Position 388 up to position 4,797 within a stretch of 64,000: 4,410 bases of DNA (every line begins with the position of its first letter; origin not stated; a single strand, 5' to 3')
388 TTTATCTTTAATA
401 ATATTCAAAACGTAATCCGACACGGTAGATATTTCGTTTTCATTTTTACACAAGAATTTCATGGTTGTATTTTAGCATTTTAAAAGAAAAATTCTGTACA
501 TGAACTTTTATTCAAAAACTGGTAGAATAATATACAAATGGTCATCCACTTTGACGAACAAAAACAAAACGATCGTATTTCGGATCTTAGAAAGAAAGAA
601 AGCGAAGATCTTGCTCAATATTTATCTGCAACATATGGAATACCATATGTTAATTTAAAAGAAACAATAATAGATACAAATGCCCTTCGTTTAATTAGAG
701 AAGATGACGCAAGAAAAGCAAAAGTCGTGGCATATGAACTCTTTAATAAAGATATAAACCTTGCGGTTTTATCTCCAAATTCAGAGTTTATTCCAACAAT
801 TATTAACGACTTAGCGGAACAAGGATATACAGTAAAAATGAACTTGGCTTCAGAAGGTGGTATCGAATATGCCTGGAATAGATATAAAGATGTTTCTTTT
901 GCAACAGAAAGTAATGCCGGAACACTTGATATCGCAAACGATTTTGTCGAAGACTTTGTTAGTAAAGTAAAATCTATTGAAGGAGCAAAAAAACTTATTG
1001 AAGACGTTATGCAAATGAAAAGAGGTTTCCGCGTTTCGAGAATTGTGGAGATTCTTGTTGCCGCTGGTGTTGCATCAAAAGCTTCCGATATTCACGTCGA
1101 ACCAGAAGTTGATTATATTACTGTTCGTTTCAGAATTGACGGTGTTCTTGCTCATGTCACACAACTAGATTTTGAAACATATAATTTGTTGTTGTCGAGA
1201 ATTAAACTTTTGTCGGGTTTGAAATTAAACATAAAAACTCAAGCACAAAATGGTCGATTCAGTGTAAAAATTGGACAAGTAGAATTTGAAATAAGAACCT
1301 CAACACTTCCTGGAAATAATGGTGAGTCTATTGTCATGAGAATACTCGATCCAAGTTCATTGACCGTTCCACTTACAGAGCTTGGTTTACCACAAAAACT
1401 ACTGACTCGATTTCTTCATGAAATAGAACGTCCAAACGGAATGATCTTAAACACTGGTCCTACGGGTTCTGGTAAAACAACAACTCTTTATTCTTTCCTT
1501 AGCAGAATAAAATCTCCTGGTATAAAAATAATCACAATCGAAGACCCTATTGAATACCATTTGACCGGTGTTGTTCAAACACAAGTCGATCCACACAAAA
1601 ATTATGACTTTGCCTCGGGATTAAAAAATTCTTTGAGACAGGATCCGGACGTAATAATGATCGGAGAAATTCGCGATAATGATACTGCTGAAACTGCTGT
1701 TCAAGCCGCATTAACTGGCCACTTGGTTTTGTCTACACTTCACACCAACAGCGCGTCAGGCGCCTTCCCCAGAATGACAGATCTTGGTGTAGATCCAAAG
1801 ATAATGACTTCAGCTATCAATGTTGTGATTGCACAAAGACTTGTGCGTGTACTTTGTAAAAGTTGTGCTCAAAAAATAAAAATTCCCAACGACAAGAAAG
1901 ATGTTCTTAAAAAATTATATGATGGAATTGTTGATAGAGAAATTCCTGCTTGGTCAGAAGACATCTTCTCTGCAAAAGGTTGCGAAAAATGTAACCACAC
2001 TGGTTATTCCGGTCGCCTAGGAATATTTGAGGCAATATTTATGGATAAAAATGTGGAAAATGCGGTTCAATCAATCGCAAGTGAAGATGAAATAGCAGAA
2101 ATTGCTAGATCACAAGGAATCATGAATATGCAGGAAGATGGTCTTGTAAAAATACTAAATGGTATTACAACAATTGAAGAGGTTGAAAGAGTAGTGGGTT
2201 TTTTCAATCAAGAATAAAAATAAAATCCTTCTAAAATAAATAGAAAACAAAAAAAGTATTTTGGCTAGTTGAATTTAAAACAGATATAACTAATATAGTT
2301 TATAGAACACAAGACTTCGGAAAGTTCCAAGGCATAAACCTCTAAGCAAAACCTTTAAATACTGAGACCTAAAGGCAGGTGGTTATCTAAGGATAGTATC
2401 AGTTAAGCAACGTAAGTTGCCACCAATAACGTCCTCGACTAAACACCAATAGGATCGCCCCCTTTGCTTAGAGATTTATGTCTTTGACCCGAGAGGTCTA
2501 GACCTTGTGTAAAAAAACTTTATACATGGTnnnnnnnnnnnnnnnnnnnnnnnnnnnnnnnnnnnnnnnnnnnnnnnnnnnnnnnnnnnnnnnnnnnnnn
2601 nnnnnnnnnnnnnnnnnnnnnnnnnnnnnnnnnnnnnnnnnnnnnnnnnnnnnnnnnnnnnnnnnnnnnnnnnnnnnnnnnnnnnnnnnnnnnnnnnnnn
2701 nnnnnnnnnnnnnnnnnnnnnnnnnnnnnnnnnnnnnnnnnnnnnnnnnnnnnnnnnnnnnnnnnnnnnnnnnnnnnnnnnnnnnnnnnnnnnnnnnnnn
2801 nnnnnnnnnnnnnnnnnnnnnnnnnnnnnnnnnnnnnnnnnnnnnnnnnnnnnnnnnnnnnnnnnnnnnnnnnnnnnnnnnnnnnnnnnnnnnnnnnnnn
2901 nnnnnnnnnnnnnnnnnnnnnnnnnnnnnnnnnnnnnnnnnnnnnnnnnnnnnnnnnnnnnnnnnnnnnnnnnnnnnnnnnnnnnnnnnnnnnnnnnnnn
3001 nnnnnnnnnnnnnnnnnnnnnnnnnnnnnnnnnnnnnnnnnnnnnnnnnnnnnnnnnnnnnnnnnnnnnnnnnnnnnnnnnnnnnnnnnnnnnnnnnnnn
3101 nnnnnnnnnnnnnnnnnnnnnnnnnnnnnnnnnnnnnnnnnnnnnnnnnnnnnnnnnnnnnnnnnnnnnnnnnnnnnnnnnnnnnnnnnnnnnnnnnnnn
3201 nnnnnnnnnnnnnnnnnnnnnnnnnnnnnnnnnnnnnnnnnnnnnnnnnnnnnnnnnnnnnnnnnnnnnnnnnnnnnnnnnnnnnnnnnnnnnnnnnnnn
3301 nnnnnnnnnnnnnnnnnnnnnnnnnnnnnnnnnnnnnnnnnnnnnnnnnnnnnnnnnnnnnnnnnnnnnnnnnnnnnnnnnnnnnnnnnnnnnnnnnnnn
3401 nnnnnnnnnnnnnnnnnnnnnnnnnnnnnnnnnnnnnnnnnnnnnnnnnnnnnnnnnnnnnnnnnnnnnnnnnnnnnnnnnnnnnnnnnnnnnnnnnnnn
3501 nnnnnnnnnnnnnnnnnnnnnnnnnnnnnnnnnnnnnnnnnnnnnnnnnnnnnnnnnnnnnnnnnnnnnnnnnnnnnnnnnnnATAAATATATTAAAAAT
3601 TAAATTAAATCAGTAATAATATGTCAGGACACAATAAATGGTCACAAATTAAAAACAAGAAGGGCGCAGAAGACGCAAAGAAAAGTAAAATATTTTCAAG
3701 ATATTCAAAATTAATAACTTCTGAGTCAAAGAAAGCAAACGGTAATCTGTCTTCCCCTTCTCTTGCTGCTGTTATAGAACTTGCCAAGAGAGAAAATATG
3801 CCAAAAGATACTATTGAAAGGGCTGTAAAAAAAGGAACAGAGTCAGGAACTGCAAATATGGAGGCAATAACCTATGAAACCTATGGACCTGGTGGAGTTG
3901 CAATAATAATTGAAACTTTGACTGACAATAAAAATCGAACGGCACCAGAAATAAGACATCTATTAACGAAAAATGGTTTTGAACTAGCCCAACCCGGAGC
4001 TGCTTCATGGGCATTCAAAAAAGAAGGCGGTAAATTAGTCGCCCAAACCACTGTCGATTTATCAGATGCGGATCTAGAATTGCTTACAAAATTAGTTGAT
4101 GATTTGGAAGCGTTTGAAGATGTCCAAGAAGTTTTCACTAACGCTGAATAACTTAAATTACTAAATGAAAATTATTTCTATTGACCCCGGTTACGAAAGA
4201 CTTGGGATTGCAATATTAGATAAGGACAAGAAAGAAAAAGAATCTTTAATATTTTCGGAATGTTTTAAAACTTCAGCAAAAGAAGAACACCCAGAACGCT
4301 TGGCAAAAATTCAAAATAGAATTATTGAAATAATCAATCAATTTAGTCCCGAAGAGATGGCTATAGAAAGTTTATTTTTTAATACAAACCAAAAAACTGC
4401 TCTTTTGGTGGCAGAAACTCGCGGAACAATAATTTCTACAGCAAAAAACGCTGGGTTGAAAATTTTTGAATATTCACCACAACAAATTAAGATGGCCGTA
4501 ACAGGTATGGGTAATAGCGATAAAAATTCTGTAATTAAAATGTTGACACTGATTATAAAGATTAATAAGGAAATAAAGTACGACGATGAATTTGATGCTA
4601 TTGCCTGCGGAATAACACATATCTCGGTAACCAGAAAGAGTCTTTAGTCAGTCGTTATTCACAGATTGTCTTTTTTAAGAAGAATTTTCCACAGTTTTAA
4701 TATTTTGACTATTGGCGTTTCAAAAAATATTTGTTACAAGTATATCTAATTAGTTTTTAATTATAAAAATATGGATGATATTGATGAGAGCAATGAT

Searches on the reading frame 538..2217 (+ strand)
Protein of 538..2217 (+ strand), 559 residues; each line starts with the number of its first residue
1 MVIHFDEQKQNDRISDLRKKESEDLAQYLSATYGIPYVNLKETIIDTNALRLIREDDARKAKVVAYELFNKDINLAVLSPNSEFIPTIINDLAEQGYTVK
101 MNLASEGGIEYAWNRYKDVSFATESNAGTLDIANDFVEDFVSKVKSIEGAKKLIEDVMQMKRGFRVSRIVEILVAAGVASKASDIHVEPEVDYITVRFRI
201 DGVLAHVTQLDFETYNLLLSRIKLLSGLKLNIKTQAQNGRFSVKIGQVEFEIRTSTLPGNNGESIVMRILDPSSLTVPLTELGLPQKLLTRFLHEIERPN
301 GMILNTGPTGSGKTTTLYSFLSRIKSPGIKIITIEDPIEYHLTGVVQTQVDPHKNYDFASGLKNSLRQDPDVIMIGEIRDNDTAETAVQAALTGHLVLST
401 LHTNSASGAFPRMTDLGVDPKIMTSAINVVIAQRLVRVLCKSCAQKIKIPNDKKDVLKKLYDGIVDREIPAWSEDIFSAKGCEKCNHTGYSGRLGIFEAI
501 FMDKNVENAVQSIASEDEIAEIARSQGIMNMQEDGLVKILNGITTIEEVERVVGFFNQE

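Call 10: search_protein_families(library=pfam, proteins=[window:538-2217:+], max_evalue=0.00001)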
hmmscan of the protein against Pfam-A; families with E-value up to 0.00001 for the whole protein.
window:538-2217:+ (559 aa): 1 family
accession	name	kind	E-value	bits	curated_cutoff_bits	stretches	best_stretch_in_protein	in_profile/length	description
PF00437.27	T2SSE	-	6.6e-119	397.3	24.9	1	167-551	9-370/370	Type II/IV secretion system protein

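Call 38: find_encoding_contigs(protein=window:538-2217:+, flank=10000, max_places=2)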
Protein window:538-2217:+ (559 aa): 3 contigs read that carry it; 2 places shown.
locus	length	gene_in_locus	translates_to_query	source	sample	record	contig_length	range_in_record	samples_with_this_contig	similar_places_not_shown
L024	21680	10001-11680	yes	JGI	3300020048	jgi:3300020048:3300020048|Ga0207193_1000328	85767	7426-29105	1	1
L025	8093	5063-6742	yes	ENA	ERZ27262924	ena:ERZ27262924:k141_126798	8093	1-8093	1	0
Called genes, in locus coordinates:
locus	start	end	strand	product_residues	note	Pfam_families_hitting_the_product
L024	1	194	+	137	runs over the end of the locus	-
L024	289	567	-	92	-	PF01649:Ribosomal_S20p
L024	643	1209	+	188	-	PF01330:RuvA_N, PF14520:HHH_5, PF07499:RuvA_C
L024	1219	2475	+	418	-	PF08245:Mur_ligase_M, PF02875:Mur_ligase_C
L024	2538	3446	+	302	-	PF01149:Fapy_DNA_glyco, PF06831:H2TH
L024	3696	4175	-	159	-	PF00588:SpoU_methylase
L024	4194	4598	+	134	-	PF07681:DoxX (weak)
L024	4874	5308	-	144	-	-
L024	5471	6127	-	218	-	-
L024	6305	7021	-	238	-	PF21694:DNA_pol3_delta_C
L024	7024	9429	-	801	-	PF02739:5_3_exonuc_N, PF01367:5_3_exonuc, PF00476:DNA_pol_A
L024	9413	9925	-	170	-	PF02367:TsaE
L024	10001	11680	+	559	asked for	PF00437:T2SSE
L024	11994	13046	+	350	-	PF05496:RuvB_N, PF01078:Mg_chelatase (faint), PF07728:AAA_5, PF00004:AAA, PF17864:AAA_lid_4, PF05491:WHD_RuvB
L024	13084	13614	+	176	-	PF20772:TACO1_YebC_N, PF01709:Transcrip_reg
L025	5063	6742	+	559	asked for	PF00437:T2SSE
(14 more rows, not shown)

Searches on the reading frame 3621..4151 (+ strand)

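Call 10: search_protein_families(library=pfam, proteins=[window:3621-4151:+], max_evalue=0.00001)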
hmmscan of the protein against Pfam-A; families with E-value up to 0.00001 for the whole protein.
window:3621-4151:+ (176 aa): 2 families
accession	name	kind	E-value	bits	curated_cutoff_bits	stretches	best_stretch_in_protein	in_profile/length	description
PF01709.26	Transcrip_reg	-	5e-29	101.5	27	1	80-136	1-57/160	TACO1/YebC second and third domain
PF20772.2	TACO1_YebC_N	-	1.9e-22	79.9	36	1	5-74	1-72/73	TACO1/YebC protein N-terminal domain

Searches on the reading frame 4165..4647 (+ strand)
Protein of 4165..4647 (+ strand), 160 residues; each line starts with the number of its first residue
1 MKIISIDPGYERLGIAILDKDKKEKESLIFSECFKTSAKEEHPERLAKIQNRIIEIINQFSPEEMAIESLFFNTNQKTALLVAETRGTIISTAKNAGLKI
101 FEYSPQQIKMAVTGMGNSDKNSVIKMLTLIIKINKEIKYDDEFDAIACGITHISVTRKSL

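Call 10: search_protein_families(library=pfam, proteins=[window:4165-4647:+], max_evalue=0.00001)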
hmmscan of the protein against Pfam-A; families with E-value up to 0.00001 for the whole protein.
window:4165-4647:+ (160 aa): 1 family
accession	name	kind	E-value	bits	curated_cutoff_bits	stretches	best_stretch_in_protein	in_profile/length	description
PF02075.23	RuvC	-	1.7e-34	119.3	22.2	1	3-152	1-148/148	Crossover junction endodeoxyribonuclease RuvC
